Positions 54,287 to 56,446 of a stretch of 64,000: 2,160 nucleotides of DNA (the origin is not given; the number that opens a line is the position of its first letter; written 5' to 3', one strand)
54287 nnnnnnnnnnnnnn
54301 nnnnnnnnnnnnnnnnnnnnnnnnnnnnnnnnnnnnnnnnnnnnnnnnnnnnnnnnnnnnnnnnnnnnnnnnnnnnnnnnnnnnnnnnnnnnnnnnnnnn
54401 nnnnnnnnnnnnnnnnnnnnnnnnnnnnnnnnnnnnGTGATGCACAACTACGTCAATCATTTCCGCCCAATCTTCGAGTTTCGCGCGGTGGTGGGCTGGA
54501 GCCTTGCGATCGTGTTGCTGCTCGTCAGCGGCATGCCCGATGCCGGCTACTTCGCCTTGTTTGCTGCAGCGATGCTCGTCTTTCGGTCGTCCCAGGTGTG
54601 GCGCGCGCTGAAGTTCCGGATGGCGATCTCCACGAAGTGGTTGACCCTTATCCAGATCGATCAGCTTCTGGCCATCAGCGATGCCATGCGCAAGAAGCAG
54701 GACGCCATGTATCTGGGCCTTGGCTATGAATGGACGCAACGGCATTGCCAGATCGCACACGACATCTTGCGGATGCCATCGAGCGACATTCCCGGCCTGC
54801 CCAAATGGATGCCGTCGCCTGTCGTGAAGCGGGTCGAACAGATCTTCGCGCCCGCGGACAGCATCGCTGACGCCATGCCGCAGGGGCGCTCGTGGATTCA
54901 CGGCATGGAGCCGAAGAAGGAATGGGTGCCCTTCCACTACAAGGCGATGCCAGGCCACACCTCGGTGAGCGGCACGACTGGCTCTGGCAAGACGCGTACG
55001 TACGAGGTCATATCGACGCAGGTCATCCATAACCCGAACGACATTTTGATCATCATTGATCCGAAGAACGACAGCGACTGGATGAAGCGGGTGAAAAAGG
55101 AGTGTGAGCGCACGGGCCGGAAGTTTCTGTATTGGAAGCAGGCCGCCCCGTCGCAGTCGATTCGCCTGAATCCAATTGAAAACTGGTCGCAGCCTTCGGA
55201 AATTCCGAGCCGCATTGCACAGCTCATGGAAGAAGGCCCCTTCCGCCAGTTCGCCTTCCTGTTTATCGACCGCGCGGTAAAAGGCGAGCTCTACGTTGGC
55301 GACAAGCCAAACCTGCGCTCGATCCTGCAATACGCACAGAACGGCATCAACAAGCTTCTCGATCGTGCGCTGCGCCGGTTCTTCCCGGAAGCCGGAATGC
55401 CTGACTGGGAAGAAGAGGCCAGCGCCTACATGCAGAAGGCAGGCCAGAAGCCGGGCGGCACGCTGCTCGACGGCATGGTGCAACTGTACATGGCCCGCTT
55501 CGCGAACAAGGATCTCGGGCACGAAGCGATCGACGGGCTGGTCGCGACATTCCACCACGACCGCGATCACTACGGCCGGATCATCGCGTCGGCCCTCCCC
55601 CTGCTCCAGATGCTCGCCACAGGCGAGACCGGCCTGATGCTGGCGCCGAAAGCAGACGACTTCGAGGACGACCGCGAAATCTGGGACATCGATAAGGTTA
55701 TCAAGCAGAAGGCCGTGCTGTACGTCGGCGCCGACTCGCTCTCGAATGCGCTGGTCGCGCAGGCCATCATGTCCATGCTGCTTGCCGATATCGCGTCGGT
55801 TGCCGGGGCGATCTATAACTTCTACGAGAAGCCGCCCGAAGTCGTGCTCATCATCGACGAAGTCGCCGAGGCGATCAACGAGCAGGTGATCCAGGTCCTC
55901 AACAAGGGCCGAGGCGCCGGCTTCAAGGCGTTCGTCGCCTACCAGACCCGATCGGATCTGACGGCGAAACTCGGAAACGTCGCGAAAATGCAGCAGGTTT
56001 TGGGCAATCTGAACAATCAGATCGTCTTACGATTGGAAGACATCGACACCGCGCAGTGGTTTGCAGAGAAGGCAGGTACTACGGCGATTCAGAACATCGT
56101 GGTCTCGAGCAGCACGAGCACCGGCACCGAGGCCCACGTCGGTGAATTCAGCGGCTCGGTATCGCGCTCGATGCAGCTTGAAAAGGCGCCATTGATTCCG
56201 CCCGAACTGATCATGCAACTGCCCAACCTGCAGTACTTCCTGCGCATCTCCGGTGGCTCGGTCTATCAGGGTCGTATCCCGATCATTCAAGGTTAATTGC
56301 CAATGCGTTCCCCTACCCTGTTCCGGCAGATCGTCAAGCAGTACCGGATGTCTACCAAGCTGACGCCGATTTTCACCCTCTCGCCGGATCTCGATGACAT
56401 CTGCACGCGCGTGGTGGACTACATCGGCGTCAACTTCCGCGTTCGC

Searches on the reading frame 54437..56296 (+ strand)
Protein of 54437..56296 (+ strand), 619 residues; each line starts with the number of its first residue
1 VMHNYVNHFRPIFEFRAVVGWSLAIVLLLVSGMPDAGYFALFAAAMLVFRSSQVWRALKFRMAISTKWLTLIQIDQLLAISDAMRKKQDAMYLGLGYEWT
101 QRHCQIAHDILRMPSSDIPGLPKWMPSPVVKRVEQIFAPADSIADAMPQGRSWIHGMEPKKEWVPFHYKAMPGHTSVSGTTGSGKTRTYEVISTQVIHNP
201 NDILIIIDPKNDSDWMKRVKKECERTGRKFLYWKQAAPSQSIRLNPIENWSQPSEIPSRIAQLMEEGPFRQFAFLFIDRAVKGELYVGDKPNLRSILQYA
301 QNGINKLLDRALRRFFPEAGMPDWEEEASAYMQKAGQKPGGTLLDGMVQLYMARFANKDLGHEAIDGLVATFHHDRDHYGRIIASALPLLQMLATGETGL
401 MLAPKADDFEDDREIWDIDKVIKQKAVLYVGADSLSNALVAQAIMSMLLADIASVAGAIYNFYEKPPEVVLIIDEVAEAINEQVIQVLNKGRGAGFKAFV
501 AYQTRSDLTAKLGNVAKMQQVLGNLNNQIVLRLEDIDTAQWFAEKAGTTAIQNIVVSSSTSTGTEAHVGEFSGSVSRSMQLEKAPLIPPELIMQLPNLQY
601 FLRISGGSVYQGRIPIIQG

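Call 40: search_protein_families(library=pfam, proteins=[window:54437-56296:+], max_evalue=0.01)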
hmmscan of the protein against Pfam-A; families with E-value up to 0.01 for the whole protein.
window:54437-56296:+ (619 aa): 6 families
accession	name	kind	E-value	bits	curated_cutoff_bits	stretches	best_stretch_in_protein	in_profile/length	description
PF12696.13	TraG-D_C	-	1.5e-21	77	22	1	469-596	2-125/126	TraM recognition site of TraD and TraG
PF10412.15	TrwB_AAD_bind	-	4.2e-17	62.6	20.5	1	427-607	207-378/387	Type IV secretion-system coupling protein DNA-binding domain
PF02534.20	T4SS-DNA_transf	-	5.2e-14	52.4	20.1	1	417-599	252-427/468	Type IV secretory system Conjugative DNA transfer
PF01935.23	DUF87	-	2.7e-06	28.1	23.2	1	173-223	24-69/220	Helicase HerA, central domain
PF01580.24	FtsK_SpoIIIE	-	0.0014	18.6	24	1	165-210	32-80/221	FtsK/SpoIIIE family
PF13401.12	AAA_22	-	0.0084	16.9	27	0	173-230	6-62/130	AAA domain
